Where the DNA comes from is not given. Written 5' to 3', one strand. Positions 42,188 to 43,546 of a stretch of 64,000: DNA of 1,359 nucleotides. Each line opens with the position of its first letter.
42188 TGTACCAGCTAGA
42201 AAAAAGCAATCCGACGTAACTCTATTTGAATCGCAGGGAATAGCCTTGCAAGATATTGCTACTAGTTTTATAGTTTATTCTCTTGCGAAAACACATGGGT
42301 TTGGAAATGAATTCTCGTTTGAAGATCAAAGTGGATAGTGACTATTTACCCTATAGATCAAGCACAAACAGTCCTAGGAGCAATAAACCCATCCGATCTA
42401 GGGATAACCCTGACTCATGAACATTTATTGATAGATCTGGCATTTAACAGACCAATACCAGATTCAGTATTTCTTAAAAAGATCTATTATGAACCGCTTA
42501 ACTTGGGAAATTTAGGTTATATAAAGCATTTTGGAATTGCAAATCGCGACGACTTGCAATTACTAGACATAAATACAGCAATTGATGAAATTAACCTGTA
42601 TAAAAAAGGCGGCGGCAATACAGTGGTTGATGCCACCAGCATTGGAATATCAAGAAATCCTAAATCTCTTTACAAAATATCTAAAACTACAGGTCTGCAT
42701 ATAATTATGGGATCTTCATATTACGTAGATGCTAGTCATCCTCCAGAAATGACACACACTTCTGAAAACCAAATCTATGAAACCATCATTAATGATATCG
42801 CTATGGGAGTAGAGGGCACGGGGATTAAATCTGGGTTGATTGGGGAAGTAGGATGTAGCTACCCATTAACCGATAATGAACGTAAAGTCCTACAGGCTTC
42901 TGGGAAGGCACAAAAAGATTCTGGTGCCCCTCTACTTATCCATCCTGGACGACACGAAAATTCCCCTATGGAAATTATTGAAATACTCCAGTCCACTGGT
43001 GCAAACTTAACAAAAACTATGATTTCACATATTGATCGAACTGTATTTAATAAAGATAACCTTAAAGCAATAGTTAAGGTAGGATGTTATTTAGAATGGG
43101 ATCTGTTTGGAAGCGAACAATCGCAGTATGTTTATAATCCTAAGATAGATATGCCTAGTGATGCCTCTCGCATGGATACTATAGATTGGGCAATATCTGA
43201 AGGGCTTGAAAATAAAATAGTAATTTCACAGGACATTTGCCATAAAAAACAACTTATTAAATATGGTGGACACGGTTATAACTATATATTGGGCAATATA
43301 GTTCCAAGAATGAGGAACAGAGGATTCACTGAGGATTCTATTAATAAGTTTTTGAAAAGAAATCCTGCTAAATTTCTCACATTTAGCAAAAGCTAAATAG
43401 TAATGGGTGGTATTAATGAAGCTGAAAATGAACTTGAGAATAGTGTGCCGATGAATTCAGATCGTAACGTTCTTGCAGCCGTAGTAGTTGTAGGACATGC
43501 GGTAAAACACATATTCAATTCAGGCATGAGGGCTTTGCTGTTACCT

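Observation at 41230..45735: Tightly coupled four-gene cassette: OCD/mu-crystallin-like, Php-type phosphotriesterase-fold hydrolase, MFS transporter, and an atypical squalene/phytoene-synthase-like protein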

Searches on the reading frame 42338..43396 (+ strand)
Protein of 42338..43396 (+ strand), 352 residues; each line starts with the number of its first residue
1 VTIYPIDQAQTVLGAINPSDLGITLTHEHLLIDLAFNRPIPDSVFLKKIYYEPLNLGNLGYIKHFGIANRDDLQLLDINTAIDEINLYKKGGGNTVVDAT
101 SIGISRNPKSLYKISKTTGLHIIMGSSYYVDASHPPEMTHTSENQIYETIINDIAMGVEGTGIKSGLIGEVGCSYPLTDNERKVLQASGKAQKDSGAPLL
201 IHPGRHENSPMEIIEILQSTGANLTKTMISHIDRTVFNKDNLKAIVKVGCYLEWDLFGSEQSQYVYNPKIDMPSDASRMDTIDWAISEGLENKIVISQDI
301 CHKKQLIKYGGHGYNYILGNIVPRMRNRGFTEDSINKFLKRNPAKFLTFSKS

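Call 3: search_protein_families(library=pfam, proteins=[window:42338-43396:+], max_evalue=0.01)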
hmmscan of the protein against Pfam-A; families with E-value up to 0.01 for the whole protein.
window:42338-43396:+ (352 aa): 1 family
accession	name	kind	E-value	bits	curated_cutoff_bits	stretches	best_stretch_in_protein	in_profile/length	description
PF02126.24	PTE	-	1.1e-81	275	22.4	1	16-348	1-298/298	Phosphotriesterase family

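Call 4: search_protein_families(library=ncbifam, proteins=[window:42338-43396:+], max_evalue=0.01)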
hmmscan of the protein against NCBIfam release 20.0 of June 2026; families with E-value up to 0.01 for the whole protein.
window:42338-43396:+ (352 aa): 3 families
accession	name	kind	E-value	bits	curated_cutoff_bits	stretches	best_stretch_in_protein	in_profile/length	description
NF007373.0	PRK09875.1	equivalog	4.1e-41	141.4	486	1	70-347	25-291/292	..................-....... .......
NF045706.1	PhFuoseLconase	equivalog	3.8e-18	65.7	630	1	69-351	36-328/332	phospho-furanose lactonase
NF041153.1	organophos_OPH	equivalog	2.1e-14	53.4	500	1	88-347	90-358/365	organophosphate hydrolase OPH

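Call 14: find_homologous_proteins(query=window:42338-43396:+)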
Query window:42338-43396:+ (352 aa): 3582 proteins with E <= 0.001 among 5284 candidates; the best 120 are listed.
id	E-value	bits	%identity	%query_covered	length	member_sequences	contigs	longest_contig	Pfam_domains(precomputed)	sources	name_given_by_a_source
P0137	4.4e-235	797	100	100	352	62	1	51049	PF02126.26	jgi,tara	tara:strand:+ start:38810 stop:39868 length:1059 start_codon:yes stop_codon:yes gene_type:complete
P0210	2.0e-207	707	89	99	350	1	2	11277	PF02126.26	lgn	-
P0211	2.3e-150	519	65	97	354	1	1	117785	PF02126.26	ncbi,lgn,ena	-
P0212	4.1e-150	518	63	100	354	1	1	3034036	PF02126.26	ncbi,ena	-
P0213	4.4e-150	518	64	97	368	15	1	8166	PF02126.26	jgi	-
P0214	1.5e-149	516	65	97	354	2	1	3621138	PF02126.26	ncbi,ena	-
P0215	2.4e-149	516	65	97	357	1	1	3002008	PF02126.26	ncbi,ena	-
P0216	4.1e-149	515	65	97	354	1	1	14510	PF02126.26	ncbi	-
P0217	3.6e-148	512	63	97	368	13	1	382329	PF02126.26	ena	-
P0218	1.8e-147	509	62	99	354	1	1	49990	PF02126.26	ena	-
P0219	4.7e-147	508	63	97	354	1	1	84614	PF02126.26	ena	-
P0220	2.0e-146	506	62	97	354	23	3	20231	PF02126.26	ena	-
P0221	3.6e-146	505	61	99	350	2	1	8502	PF02126.26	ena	-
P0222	4.2e-146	505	62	100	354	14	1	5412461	PF02126.26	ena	-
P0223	1.8e-141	490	63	97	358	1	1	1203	PF02126.26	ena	-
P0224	3.4e-141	489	59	97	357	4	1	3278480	PF02126.26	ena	-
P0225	1.5e-140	487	60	98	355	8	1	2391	PF02126.26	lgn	-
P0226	2.5e-140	486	61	97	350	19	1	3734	PF02126.26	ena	-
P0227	2.3e-139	483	59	97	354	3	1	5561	PF02126.26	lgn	-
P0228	1.1e-138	480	61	97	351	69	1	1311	PF02126.26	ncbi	-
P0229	1.1e-136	474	59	97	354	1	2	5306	PF02126.26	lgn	-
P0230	9.1e-136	471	62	93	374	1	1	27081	PF02126.26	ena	-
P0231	3.8e-135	469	58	97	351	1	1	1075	PF02126.26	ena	-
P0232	6.0e-134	465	58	97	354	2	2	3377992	PF02126.26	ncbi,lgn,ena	-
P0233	2.4e-133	463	57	97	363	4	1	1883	PF02126.26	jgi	-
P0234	1.4e-132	460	58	98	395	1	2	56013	PF02126.26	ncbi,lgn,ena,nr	ncbi:MAG: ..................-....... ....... [Lacunisphaera sp.]|nr:phosphotriesterase-related prote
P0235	2.6e-132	460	58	97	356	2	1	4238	PF02126.26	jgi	jgi:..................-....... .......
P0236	2.7e-132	460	56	98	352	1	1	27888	PF02126.26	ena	-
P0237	2.8e-132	459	60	97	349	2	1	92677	PF02126.26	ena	-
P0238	3.3e-132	459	59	98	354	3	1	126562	PF02126.26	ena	-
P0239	6.3e-132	458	58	97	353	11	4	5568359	PF02126.26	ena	-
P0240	1.1e-131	458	58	97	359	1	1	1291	PF02126.26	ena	-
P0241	2.3e-131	456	59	98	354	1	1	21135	PF02126.26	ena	-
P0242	3.4e-131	456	58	98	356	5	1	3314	PF02126.26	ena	-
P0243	8.0e-131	455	58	98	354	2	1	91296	PF02126.26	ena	-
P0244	1.0e-130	454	58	97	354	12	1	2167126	PF02126.26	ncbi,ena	-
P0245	1.1e-130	454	58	98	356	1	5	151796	PF02126.26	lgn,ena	-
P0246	1.4e-130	454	56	97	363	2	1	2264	PF02126.26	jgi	-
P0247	1.6e-130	454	56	97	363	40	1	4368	PF02126.26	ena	-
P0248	3.5e-130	453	58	97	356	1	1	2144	PF02126.26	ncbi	-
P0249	5.7e-130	452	55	98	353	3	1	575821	PF02126.26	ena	-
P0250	1.4e-129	451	58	98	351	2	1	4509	PF02126.26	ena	-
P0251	1.5e-129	451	58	98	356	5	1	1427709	PF02126.26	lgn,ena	-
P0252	1.7e-129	450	56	98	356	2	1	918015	PF02126.26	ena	-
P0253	1.8e-129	450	58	98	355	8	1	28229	PF02126.26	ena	-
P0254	1.8e-129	450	55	98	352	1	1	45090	PF02126.26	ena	-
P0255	1.8e-129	450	55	97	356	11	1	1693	PF02126.26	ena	-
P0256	1.9e-129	450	58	98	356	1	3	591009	PF02126.26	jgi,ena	jgi:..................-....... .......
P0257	5.1e-129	449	57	97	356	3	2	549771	PF02126.26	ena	-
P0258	6.1e-129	448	56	97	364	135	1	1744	PF02126.26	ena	-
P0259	6.8e-129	448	57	97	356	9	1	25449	PF02126.26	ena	-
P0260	6.9e-129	448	57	97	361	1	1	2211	PF02126.26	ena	-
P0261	1.3e-128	447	56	98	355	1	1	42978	PF02126.26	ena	-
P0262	1.9e-128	447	54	98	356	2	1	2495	PF02126.26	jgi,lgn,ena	-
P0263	4.4e-128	446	57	97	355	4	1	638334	PF02126.26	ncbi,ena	-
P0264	6.3e-128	445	55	99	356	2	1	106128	PF02126.26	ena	-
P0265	1.3e-127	444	58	97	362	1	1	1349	PF02126.26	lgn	-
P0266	1.7e-127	444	56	98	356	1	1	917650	PF02126.26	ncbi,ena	-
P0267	1.8e-127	444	56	98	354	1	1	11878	PF02126.26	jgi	-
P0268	2.6e-127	443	56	97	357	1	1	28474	PF02126.26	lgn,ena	-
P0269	2.8e-127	443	56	97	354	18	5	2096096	PF02126.26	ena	-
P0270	3.0e-127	443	55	98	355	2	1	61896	PF02126.26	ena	-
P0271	3.4e-127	443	56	97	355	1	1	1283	PF02126.26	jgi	jgi:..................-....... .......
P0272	3.4e-127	443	56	98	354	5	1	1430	PF02126.26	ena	-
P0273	3.9e-127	443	55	97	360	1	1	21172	PF02126.26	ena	-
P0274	5.7e-127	442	56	97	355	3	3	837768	PF02126.26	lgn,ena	-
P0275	8.8e-127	441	57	97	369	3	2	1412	PF02126.26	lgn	-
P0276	1.1e-126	441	56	97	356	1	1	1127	PF02126.26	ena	-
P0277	1.5e-126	441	56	98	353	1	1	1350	PF02126.26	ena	-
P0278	2.7e-126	440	56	97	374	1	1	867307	PF02126.26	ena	-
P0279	4.2e-126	439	55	98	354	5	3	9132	PF02126.26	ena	-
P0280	5.4e-126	439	56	98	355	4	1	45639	PF02126.26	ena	-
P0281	5.6e-126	439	55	98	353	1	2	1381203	PF02126.26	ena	-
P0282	5.6e-126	439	55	100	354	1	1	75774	PF02126.26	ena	-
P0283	8.6e-126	438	57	98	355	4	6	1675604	PF02126.26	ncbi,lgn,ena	-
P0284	9.8e-126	438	57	97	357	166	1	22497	PF02126.26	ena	-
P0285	1.0e-125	438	56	98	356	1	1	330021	PF02126.26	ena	-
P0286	1.6e-125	437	55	97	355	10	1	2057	PF02126.26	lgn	-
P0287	1.7e-125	437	55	97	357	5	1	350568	PF02126.26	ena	-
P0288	1.8e-125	437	55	97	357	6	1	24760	PF02126.26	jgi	jgi:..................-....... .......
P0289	1.9e-125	437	56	98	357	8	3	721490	PF02126.26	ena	-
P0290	1.9e-125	437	57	97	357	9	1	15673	PF02126.26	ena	-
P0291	2.2e-125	437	56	97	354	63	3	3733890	PF02126.26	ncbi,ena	-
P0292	2.6e-125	437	54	98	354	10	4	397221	PF02126.26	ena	-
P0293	2.8e-125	436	55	98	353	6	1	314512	PF02126.26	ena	-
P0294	2.9e-125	436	54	98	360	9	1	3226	PF02126.26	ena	-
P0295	3.2e-125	436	56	98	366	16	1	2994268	PF02126.26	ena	-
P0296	4.3e-125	436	55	98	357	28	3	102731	PF02126.26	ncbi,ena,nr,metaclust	ncbi:MAG: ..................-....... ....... [Chloroflexi bacterium]|nr:phosphotriesterase-related p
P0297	4.6e-125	436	54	97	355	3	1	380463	PF02126.26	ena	-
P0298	4.7e-125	436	55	97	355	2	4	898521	PF02126.26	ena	-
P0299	5.4e-125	436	55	98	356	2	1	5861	PF02126.26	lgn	-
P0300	5.7e-125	435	57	97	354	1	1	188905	PF02126.26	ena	-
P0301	6.2e-125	435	55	98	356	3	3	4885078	PF02126.26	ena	-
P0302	8.8e-125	435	54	98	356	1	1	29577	PF02126.26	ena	-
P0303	9.7e-125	435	55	98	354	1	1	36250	PF02126.26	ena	-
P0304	9.7e-125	435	55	98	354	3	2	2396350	PF02126.26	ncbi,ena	-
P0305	9.7e-125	435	54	98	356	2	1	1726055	PF02126.26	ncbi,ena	-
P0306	1.1e-124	435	56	97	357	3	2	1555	PF02126.26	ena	-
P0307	1.1e-124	435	54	98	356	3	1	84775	PF02126.26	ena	-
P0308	1.2e-124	434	55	97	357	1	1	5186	PF02126.26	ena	-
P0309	1.3e-124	434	55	98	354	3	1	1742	PF02126.26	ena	-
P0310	1.4e-124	434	56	98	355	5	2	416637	PF02126.26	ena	-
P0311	1.4e-124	434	55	98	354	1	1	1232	PF02126.26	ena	-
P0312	1.4e-124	434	57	98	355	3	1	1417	PF02126.26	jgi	jgi:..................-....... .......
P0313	1.5e-124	434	55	98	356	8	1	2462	PF02126.26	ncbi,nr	ncbi:MAG: aryldialkylphosphatase [Chloroflexi bacterium]|nr:aryldialkylphosphatase [Chloroflexota ba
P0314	1.5e-124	434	55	98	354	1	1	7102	PF02126.26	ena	-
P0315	1.8e-124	434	54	98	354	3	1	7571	PF02126.26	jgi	-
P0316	2.0e-124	434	54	98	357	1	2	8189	PF02126.26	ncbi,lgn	-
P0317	3.2e-124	433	55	98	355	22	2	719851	PF02126.26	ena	-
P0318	3.9e-124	433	55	97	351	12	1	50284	PF02126.26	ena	-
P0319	4.0e-124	433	56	98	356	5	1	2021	PF02126.26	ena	-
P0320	4.1e-124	433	57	98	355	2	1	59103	PF02126.26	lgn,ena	-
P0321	5.0e-124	432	54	98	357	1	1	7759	PF02126.26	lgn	-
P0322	5.2e-124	432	55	98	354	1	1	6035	PF02126.26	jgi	-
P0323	5.3e-124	432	55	97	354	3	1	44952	PF02126.26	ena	-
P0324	5.8e-124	432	54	99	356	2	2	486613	PF02126.26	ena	-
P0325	6.6e-124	432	53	99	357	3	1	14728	PF02126.26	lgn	-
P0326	7.1e-124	432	59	97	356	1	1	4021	PF02126.26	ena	-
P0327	7.2e-124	432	55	98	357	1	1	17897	PF02126.26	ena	-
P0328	8.8e-124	432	55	98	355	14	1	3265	PF02126.26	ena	-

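Call 15: search_solved_structures(query=window:42338-43396:+, max_evalue=0.00001, show_alignments=2)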
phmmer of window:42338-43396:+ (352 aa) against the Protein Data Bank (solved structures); distinct sequences matched with E-value up to 0.00001: 128 (the best 60 are shown).
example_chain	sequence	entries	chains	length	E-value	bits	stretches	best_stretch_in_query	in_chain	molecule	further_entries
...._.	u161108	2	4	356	2.7e-88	300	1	10-349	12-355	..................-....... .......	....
3k2g_A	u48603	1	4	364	1.6e-47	165.9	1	10-346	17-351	Resiniferatoxin-binding, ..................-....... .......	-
3rhg_A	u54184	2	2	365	4.7e-36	128.1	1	9-348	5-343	Putative phophotriesterase | Amidohydrolase Pmi1525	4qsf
4lef_C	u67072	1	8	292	6.6e-36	127.7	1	65-347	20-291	Phosphotriesterase homology protein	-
1bf6_A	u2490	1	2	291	6.9e-36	127.6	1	66-347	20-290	PHOSPHOTRIESTERASE HOMOLOGY PROTEIN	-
4rdy_A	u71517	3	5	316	3.5e-28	102.3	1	77-348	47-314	Parathion hydrolase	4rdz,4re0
3gtx_A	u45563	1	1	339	2e-26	96.5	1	92-346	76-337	Organophosphorus hydrolase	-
3gti_A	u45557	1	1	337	2.5e-26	96.2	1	92-346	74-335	Organophosphorus hydrolase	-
3gtf_A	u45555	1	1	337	2.6e-26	96.1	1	92-346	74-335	Organophosphorus hydrolase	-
3gth_A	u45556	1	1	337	2.7e-26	96.1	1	92-346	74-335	Organophosphorus hydrolase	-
3gu9_A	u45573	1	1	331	1.2e-25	93.9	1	92-346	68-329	Organophosphorus hydrolase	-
3htw_A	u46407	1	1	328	1.3e-25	93.8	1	92-346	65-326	Organophosphate hydrolase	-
4j5n_A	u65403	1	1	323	1.6e-25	93.6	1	92-346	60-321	Phosphotriesterase, putative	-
2zc1_A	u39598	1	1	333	1.7e-25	93.5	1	92-346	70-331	Phosphotriesterase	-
3fdk_A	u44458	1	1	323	1.7e-25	93.4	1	92-346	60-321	HYDROLASE DR0930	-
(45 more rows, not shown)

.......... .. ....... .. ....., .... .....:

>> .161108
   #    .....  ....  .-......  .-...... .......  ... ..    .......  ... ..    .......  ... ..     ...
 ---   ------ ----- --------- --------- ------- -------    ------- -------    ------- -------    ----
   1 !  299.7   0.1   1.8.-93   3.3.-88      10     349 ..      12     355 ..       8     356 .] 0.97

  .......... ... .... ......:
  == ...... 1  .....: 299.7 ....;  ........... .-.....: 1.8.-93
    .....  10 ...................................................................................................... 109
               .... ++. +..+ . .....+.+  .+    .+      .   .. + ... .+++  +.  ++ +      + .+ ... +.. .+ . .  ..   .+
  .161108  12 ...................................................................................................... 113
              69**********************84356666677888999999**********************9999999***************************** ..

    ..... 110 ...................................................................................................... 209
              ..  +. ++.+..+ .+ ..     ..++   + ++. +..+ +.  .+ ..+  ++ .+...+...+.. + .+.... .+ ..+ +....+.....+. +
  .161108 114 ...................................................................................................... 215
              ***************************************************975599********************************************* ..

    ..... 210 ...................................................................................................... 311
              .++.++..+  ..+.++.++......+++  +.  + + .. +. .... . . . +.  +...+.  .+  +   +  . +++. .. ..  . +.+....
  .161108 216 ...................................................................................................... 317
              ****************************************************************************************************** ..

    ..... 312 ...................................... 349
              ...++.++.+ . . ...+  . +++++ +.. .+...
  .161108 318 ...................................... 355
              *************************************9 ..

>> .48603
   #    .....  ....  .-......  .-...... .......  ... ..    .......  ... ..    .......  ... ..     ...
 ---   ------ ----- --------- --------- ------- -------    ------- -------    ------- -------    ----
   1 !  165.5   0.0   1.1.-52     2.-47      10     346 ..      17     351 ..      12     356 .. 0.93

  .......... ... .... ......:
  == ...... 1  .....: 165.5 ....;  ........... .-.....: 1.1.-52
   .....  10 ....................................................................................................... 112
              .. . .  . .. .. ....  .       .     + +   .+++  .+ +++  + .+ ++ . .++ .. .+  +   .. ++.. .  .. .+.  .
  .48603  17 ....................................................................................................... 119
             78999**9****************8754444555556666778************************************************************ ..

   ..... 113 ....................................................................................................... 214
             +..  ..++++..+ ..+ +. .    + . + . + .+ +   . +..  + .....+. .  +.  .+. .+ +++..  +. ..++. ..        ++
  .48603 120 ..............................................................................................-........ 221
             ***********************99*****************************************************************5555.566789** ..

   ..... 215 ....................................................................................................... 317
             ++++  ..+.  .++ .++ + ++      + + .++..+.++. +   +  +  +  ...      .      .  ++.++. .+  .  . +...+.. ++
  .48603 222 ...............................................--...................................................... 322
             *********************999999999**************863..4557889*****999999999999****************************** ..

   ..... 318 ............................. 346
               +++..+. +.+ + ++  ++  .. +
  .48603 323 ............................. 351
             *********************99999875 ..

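Call 22: find_related_loci(query=A1, collection=genome_contigs, flank=10000)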
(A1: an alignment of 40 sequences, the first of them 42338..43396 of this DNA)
Query A1 (352 aa) in genome_contigs; peptide patterns used: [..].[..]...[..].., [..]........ (x = any residue, [..] = any of these).
599 stretches matched a pattern (row limit reached: there are more); 584 encode a relative of the query (tblastn E <= 1e-3); the best 80 are kept; 80 distinct loci.
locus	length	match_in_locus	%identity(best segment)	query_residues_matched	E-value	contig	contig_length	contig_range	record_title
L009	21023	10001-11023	65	10-350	1e-159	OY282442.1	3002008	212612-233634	MAG: uncultured Dehalococcoidia bacterium genome assembly, chromosome: 1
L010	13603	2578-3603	65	10-351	1e-158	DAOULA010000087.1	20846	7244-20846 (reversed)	MAG TPA_asm: Dehalococcoidia bacterium isolate S8_375 388909, whole genome shotgun sequence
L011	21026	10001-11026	65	10-351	5e-158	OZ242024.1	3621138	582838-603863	MAG: Dehalococcoidia bacterium isolate d43f8009-68d3-414f-887a-1f958e937587 genome assembly, chromosome: 1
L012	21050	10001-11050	63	1-350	3e-157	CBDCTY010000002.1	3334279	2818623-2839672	MAG: Dehalococcoidia bacterium isolate 8d763e54-a689-437c-9121-06e6f54ce659 genome assembly, contig: contig_2, whole gen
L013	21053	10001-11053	60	1-351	5e-153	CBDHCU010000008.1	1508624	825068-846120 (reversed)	MAG: Dehalococcoidia bacterium isolate 55646556-b4c4-4674-9987-911c49b4817b genome assembly, contig: contig_6, whole gen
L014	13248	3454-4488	60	8-352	3e-150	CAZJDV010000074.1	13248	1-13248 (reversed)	MAG TPA_asm: uncultured Dehalococcoidia bacterium isolate SRP308112_co1_387 genome assembly, contig: NODE_8323_length_13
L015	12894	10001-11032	59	6-349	5e-146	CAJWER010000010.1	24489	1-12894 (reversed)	MAG TPA_asm: uncultured Chloroflexi bacterium isolate ERR599008_bin.106_MetaBAT_v2.12.1_MAG genome assembly, contig: NOD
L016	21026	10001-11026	58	8-349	3e-137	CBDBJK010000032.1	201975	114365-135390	MAG: Dehalococcoidia bacterium isolate faae4e5b-80d9-4cfe-9cbd-97dc395bf251 genome assembly, contig: contig_32, whole ge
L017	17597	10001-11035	58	6-350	8e-137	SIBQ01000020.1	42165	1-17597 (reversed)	MAG: Lacunisphaera sp. isolate Baikal-deep-G237 BACOMB-C3829, whole genome shotgun sequence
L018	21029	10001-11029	57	8-350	6e-137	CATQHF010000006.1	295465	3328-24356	MAG: uncultured Dehalococcoidia bacterium isolate d4f5feb4-fdfc-4e97-8847-3d8bbc0da2e6 genome assembly, contig: contig_6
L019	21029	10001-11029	57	8-350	5e-136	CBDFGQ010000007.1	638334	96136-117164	MAG: Dehalococcoidia bacterium isolate 3299a7fc-3b8b-4791-927a-3a74d6ed150b genome assembly, contig: contig_7, whole gen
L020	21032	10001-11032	55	8-351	9e-134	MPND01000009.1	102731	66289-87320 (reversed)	MAG: SAR202 cluster bacterium bin90 NODE_328_length_102731_cov_8.13146_ID_655, whole genome shotgun sequence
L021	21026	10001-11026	56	10-351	6e-134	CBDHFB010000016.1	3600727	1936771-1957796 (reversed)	MAG: Dehalococcoidia bacterium isolate 5892fe59-49e4-48a8-8c95-40c51a55cd3e genome assembly, contig: contig_12, whole ge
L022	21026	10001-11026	53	10-351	2e-133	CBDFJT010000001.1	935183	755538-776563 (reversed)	MAG: Dehalococcoidia bacterium isolate c482fa45-09e8-4a64-81e5-d6065e0be6af genome assembly, contig: contig_1, whole gen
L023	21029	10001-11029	57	8-350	3e-133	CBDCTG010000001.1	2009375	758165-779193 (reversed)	MAG: Dehalococcoidia bacterium isolate 4ff42160-3ad2-402c-a149-9455d4d66828 genome assembly, contig: contig_1, whole gen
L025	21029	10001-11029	56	9-351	6e-133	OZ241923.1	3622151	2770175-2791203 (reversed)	MAG: Dehalococcoidia bacterium isolate 97b7e7e8-eacd-433b-a875-92d102a9312a genome assembly, chromosome: 1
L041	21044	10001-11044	53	5-351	1e-129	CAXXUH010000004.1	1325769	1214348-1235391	MAG: Dehalococcoidia bacterium isolate 8dfcd61c-6008-4d0e-aef3-db511af9be87 genome assembly, contig: contig_4, whole gen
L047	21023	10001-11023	53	9-349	3e-128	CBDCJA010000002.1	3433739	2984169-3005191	MAG: Dehalococcoidia bacterium isolate 74759a26-e43e-47b4-bd7b-8cfaae66933d genome assembly, contig: contig_2, whole gen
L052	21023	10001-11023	53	9-349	2e-127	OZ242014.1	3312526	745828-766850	MAG: Dehalococcoidia bacterium isolate dc00a5be-81f4-4acd-b4e2-246381d7a392 genome assembly, chromosome: 1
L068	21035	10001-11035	54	6-349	1e-124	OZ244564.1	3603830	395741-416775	MAG: Dehalococcoidia bacterium isolate a84dde77-3f5b-4fe2-88b4-04aa9f9f1767 genome assembly, chromosome: 1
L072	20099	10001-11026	51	10-351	5e-123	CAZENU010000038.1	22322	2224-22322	MAG TPA_asm: uncultured Dehalococcoidia bacterium isolate SRP308112_co1_414 genome assembly, contig: NODE_3499_length_22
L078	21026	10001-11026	55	8-349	1e-133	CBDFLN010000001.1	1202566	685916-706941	MAG: Dehalococcoidia bacterium isolate 003fc3b9-e64e-4308-b6bf-e309b32d3edc genome assembly, contig: contig_1, whole gen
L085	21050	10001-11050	51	1-349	2e-119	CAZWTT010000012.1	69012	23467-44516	MAG TPA_asm: uncultured Dehalococcoidia bacterium isolate SRP308112_co1_417 genome assembly, contig: NODE_324_length_690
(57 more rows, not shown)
